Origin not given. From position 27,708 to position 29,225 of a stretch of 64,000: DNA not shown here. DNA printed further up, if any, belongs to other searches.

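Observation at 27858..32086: Orphan sensor kinase whose only operon partner is a 998-aa mosaic surface lipoprotein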

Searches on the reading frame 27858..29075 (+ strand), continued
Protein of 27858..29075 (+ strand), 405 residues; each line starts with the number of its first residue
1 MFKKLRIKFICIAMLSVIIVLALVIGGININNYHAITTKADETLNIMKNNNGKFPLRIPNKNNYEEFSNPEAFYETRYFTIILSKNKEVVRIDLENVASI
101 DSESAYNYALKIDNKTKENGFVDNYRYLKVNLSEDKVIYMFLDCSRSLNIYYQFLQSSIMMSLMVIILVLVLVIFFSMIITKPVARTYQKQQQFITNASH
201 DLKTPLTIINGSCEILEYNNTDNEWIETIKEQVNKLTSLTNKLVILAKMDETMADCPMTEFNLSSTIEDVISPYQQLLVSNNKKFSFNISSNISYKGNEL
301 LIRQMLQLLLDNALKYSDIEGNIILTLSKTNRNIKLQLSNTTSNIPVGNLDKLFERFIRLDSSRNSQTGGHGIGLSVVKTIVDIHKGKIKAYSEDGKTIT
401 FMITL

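Call 56: find_homologous_proteins(query=L093:9331-10005:+, max_evalue=1e-40)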
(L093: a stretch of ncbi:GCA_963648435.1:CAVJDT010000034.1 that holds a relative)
Query L093:9331-10005:+ (225 aa): 7513 proteins with E <= 1e-40 among 8000 candidates; the best 120 are listed.
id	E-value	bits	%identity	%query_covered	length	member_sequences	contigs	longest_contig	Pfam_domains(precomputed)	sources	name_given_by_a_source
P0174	1.8e-138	477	100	100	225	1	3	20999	PF00486.35,PF00072.31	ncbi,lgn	-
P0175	1.8e-128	444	93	100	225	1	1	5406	PF00486.35,PF00072.31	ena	-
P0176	4.0e-128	443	92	100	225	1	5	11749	PF00486.35,PF00072.31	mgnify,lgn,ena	mgnify:CR=1 FL=1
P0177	7.7e-128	442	92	100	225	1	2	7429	PF00486.35,PF00072.31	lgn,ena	-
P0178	2.0e-127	441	92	100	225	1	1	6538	PF00486.35,PF00072.31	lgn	-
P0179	4.1e-127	440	92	100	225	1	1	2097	PF00486.35,PF00072.31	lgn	-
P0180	4.5e-116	404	83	100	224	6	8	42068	PF00486.35,PF00072.31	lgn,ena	-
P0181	7.5e-110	384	78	100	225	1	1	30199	PF00486.35,PF00072.31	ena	-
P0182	1.9e-109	382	78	100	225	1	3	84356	PF00486.35,PF00072.31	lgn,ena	-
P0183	2.0e-109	382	77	100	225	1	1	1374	PF00486.35,PF00072.31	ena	-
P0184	2.7e-109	382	77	100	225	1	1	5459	PF00486.35,PF00072.31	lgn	-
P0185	5.2e-109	381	77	100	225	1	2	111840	PF00486.35,PF00072.31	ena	-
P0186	5.4e-109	381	77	100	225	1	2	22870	PF00486.35,PF00072.31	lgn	-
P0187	6.3e-109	381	77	100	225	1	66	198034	PF00486.35,PF00072.31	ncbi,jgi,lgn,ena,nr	ncbi:MAG: response regulator transcription factor [Clostridia bacterium]|nr:response regulator trans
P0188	6.6e-109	381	77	100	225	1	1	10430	PF00486.35,PF00072.31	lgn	-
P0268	1.8e-102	360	74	100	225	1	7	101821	PF00486.35,PF00072.31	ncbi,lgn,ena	-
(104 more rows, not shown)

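Call 58: find_encoding_contigs(protein=P0058, flank=10000, max_places=4)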
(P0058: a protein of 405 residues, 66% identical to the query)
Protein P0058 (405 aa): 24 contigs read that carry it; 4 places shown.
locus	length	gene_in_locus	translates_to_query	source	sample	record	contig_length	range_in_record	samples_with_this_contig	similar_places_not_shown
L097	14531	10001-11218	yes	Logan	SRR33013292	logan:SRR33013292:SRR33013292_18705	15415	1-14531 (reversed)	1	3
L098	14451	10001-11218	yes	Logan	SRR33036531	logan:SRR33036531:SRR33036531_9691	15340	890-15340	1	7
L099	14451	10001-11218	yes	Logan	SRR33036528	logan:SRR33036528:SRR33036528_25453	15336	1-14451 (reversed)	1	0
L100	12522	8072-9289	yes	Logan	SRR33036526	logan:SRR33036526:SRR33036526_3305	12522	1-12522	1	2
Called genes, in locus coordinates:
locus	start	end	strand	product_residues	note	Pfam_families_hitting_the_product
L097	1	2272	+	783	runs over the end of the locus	PF23139:OB_YrrC, PF14490:HHH_RecD2, PF13086:AAA_11 (faint), PF13604:AAA_30, PF01443:Viral_helicase1 (faint), PF13245:AAA_19, PF18335:SH3_13, PF13538:UvrD_C_2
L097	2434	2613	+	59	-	-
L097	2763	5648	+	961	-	PF00675:Peptidase_M16 (weak), PF05193:Peptidase_M16_C, PF08367:M16C_assoc, PF22516:PreP_C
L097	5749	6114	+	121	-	-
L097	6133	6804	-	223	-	PF00849:PseudoU_synth_2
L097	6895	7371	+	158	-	PF10531:SLBB, PF12836:HHH_3, PF14520:HHH_5 (faint), PF00633:HHH (weak)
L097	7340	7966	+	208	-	PF13567:DUF4131 (faint)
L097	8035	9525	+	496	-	PF03772:Competence, PF00753:Lactamase_B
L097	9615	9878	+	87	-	PF01649:Ribosomal_S20p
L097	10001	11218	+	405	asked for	PF00512:HisKA, PF02518:HATPase_c, PF14501:HATPase_c_5 (weak)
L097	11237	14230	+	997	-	PF14262:Cthe_2159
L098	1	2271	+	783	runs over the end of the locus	PF23139:OB_YrrC, PF14490:HHH_RecD2, PF13086:AAA_11 (faint), PF13604:AAA_30, PF01443:Viral_helicase1 (faint), PF13245:AAA_19, PF18335:SH3_13, PF13538:UvrD_C_2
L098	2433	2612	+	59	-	-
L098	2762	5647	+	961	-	PF00675:Peptidase_M16 (weak), PF05193:Peptidase_M16_C, PF08367:M16C_assoc, PF22516:PreP_C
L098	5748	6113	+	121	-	-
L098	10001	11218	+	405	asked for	PF00512:HisKA, PF02518:HATPase_c, PF14501:HATPase_c_5 (weak)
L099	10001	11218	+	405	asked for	PF00512:HisKA, PF02518:HATPase_c, PF14501:HATPase_c_5 (weak)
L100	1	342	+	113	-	?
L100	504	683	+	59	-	-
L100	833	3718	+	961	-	PF00675:Peptidase_M16 (weak), PF05193:Peptidase_M16_C, PF08367:M16C_assoc, PF22516:PreP_C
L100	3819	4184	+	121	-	-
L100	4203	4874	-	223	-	PF00849:PseudoU_synth_2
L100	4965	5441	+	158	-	PF10531:SLBB, PF12836:HHH_3, PF14520:HHH_5 (faint), PF00633:HHH (weak)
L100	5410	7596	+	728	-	PF03772:Competence, PF00753:Lactamase_B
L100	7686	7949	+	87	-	PF01649:Ribosomal_S20p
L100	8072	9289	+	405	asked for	PF00512:HisKA, PF02518:HATPase_c, PF14501:HATPase_c_5 (weak)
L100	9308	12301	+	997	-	PF14262:Cthe_2159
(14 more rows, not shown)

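Call 60: predict_structure(alignment_id=A5)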
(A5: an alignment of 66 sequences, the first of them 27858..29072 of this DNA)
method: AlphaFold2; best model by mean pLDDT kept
length: 405 residues; sequences in the alignment: 66
mean_pLDDT: 76.9   pTM: 0.45
mean pLDDT of the five models: 76.9, 76.3, 75.9, 75.5, 75.0
residues with pLDDT >= 90: 40; 70-90: 270; 50-70: 62; < 50: 33
segments of 3 or more residues with pLDDT < 50: 59-67, 69-71, 251-253, 356-373
pLDDT, mean of each block of 10 residues (from residue 1): 76 89 90 89 84 62 48 68 84 80 87 84 89 84 89 92 91 85 74 67 70 66 68 71 59 63 85 81 83 83 84 76 85 85 76 56 38 67 83 82 87
secondary structure, 60 per line:
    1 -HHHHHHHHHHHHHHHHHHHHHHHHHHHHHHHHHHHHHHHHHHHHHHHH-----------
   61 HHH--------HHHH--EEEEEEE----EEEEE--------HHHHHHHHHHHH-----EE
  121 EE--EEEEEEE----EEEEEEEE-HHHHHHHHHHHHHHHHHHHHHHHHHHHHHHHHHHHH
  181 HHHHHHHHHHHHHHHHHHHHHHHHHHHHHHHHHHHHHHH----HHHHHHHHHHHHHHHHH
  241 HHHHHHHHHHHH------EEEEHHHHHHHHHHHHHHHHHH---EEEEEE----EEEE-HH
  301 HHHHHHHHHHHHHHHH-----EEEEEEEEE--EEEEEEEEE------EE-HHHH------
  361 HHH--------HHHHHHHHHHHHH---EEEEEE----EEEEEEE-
elements in order: H2-49 H72-75 E78-84 E89-93 H102-113 E119-122 E125-131 E136-143 H145-219 H224-252 E259-262 H263-280 E284-289 E294-297 H299-316 E322-330 E333-341 H351-354 H372-384 E388-393 E398-404

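Call 63: fold_search(model_id=the predicted structure, library=pdb)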
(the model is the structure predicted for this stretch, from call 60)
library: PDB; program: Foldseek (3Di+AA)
matches with E <= 10: 735; with E <= 0.001: 307
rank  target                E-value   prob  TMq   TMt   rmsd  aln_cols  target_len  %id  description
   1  9a5d_A                2.9e-15  1.00  0.43  0.30  20.2       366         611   19  Integrative model of WALK-YYCH by crosslinking MS and deep learning (released 2024-09-18)
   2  5c93_A                1.6e-14  1.00  0.41  0.67   5.5       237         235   24  Histidine kinase with ATP (released 2016-07-27)
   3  4jav_B                1.8e-14  1.00  0.43  0.66   5.1       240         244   24  Structural basis of a rationally rewired protein-protein interface (HK853wt and RR468mutant V13P, L14I, I17M and N21V) (released 2013-09-04)
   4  4jas_A                1.9e-14  1.00  0.43  0.69   5.2       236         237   29  Structural basis of a rationally rewired protein-protein interface (HK853mutant A268V, A271G, T275M, V294T and D297E a (released 2013-09-04)
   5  6rh0_B                2.9e-14  1.00  0.42  0.69   4.9       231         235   27  Revisiting pH-gated conformational switch. Complex HK853-RR468 pH 5.5 (released 2020-02-19)
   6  6rfv_B                3.2e-14  1.00  0.43  0.70   4.8       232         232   27  Revisiting pH-gated conformational switch. Complex HK853-RR468 pH 7 (released 2020-02-19)
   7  6rh0_A                3.7e-14  1.00  0.43  0.69   4.8       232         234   27  Revisiting pH-gated conformational switch. Complex HK853-RR468 pH 5.5 (released 2020-02-19)
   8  6rgy_B                5.1e-14  1.00  0.42  0.68   5.0       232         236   26  Revisiting pH-gated conformational switch. Complex HK853-RR468 pH 7.5 (released 2020-02-19)
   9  9eut_A                5.4e-14  1.00  0.45  0.26  23.4       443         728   14  Cryo-EM structure of the full-length Pseudomonas aeruginosa bacteriophytochrome in its Pr state (released 2024-09-04)
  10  6rfv_A                5.7e-14  1.00  0.43  0.70   4.8       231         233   27  Revisiting pH-gated conformational switch. Complex HK853-RR468 pH 7 (released 2020-02-19)
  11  6rgz_A                5.7e-14  1.00  0.42  0.68   5.1       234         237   26  Revisiting pH-gated conformational switch. Complex HK853-RR468 pH 6.5 (released 2020-02-19)
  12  4biz_C                8.7e-14  1.00  0.36  0.59  10.0       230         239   21  Crystal structure of CpxAHDC (orthorhombic form 2) (released 2014-04-23)
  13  8isj_A                9.2e-14  1.00  0.32  0.17  19.6       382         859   12  Pr conformer of Arabidopsis thaliana phytochrome A - AtphyA-Pr (released 2023-08-09)
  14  6rgy_A                9.7e-14  1.00  0.43  0.69   4.8       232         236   27  Revisiting pH-gated conformational switch. Complex HK853-RR468 pH 7.5 (released 2020-02-19)
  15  4biw_A                1.1e-13  1.00  0.37  0.59   9.7       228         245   21  Crystal structure of CpxAHDC (hexagonal form) (released 2014-02-12)
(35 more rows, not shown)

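Call 64: list_cluster_members(proteins=[window:27858-29072:+, window:29090-32083:+, window:43571-44194:+, window:25725-27380:+])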
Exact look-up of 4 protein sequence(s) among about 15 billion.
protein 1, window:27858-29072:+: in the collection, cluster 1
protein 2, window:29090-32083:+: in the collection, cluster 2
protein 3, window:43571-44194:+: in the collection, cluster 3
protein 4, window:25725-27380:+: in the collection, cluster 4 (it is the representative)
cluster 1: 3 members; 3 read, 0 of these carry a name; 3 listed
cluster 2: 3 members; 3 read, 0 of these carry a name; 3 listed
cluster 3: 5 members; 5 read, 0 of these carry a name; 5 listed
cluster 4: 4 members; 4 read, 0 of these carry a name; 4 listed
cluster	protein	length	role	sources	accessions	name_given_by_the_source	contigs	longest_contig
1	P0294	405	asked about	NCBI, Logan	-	-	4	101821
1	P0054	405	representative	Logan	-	-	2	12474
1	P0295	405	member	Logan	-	-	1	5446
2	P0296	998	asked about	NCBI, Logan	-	-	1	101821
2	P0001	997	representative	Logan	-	-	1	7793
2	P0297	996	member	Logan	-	-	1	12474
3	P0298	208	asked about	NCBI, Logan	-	-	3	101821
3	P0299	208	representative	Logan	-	-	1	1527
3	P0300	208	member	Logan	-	-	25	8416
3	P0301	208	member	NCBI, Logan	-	-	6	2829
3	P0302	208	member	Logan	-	-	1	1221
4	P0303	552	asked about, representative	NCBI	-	-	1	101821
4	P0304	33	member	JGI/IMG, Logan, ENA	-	-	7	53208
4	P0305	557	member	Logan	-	-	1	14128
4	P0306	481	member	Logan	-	-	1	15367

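Call 66: find_encoding_contigs(protein=P0268, flank=10000, max_places=6)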
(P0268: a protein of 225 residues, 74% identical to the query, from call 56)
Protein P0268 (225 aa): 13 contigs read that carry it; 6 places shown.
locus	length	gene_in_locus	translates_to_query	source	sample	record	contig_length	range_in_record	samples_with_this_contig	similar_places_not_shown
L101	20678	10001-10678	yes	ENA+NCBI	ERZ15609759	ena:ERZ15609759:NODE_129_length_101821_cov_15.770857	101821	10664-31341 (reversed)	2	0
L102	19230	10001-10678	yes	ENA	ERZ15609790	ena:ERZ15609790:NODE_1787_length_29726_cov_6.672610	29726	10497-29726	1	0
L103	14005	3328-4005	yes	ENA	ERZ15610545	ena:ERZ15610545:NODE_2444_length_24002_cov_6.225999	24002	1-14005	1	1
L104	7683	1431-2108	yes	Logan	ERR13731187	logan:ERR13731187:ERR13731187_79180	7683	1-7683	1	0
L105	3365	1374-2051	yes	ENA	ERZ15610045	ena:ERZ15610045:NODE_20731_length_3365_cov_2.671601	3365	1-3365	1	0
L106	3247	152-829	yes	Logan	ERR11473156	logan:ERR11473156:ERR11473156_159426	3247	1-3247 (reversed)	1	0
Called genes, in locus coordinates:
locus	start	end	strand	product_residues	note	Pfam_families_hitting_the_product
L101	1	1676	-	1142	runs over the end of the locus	PF02811:PHP, PF07733:DNA_pol3_alpha, PF17657:DNA_pol3_finger, PF14579:HHH_6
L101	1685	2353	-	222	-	PF14527:LAGLIDADG_WhiA, PF02650:HTH_WhiA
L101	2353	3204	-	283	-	PF01565:FAD_binding_4, PF02873:MurB_C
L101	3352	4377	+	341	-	PF27117:FliB_C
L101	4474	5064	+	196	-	PF04542:Sigma70_r2 (weak), PF07638:Sigma70_ECF (weak), PF08281:Sigma70_r4_2 (weak), PF04545:Sigma70_r4 (weak)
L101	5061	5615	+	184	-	-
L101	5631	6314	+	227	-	-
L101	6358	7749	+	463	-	PF03062:MBOAT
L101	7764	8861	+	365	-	PF14286:DHHW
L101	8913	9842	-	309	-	PF12146:Hydrolase_4, PF00561:Abhydrolase_1, PF00326:Peptidase_S9 (weak)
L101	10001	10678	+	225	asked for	PF00072:Response_reg, PF00486:Trans_reg_C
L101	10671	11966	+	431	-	PF00512:HisKA, PF02518:HATPase_c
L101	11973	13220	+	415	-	PF00251:Glyco_hydro_32N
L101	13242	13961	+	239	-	PF00899:ThiF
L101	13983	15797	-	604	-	PF00657:Lipase_GDSL, PF13472:Lipase_GDSL_2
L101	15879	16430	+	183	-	PF04073:tRNA_edit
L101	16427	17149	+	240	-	PF01863:YgjP-like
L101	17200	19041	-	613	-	PF16126:DUF4838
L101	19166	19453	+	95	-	PF01371:Trp_repressor, PF13384:HTH_23 (faint)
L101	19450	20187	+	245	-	PF13489:Methyltransf_23 (weak), PF05401:NodS, PF13847:Methyltransf_31, PF08241:Methyltransf_11, PF08242:Methyltransf_12 (weak), PF13649:Methyltransf_25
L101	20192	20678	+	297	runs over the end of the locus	PF01430:HSP33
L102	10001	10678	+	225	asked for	PF00072:Response_reg, PF00486:Trans_reg_C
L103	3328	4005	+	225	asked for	PF00072:Response_reg, PF00486:Trans_reg_C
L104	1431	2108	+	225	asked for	PF00072:Response_reg, PF00486:Trans_reg_C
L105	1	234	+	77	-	?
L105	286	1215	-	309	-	PF12146:Hydrolase_4, PF00561:Abhydrolase_1, PF00326:Peptidase_S9 (weak)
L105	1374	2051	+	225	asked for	PF00072:Response_reg, PF00486:Trans_reg_C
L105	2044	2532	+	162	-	-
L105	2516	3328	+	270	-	PF00512:HisKA, PF02518:HATPase_c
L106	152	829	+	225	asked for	PF00072:Response_reg, PF00486:Trans_reg_C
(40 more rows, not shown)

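Call 68: find_encoding_contigs(protein=window:27858-29075:+, flank=10000, max_places=4)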
Protein window:27858-29075:+ (405 aa): 4 contigs read that carry it; 4 places shown.
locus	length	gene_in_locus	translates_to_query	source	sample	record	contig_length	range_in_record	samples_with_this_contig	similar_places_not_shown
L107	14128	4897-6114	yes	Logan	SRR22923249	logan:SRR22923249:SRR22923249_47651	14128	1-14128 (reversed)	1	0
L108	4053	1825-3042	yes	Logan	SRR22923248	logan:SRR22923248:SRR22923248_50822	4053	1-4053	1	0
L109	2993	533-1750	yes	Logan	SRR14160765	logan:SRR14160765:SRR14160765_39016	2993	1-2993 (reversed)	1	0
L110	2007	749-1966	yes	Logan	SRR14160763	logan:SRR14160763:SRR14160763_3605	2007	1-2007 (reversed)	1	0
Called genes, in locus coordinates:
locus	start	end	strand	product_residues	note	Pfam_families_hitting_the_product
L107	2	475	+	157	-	?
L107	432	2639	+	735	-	PF13567:DUF4131, PF03772:Competence, PF00753:Lactamase_B, PF23023:Anti-Pycsar_Apyc1 (faint)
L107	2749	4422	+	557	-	PF01381:HTH_3, PF12844:HTH_19 (faint), PF13443:HTH_26, PF13560:HTH_31 (weak), PF13349:DUF4097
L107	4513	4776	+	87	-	PF01649:Ribosomal_S20p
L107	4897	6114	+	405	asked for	PF00512:HisKA, PF02518:HATPase_c, PF14501:HATPase_c_5 (weak)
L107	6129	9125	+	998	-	PF14262:Cthe_2159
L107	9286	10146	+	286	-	PF00483:NTP_transferase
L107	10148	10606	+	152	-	PF01047:MarR (weak)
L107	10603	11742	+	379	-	PF13439:Glyco_transf_4, PF13579:Glyco_trans_4_4, PF00534:Glycos_transf_1, PF13692:Glyco_trans_1_4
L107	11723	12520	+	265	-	PF01553:Acyltransferase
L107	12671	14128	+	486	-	?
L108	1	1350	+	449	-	?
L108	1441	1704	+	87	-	PF01649:Ribosomal_S20p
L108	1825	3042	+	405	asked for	PF00512:HisKA, PF02518:HATPase_c, PF14501:HATPase_c_5 (weak)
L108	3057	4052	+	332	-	?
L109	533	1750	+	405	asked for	PF00512:HisKA, PF02518:HATPase_c, PF14501:HATPase_c_5 (weak)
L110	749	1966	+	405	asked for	PF00512:HisKA, PF02518:HATPase_c, PF14501:HATPase_c_5 (weak)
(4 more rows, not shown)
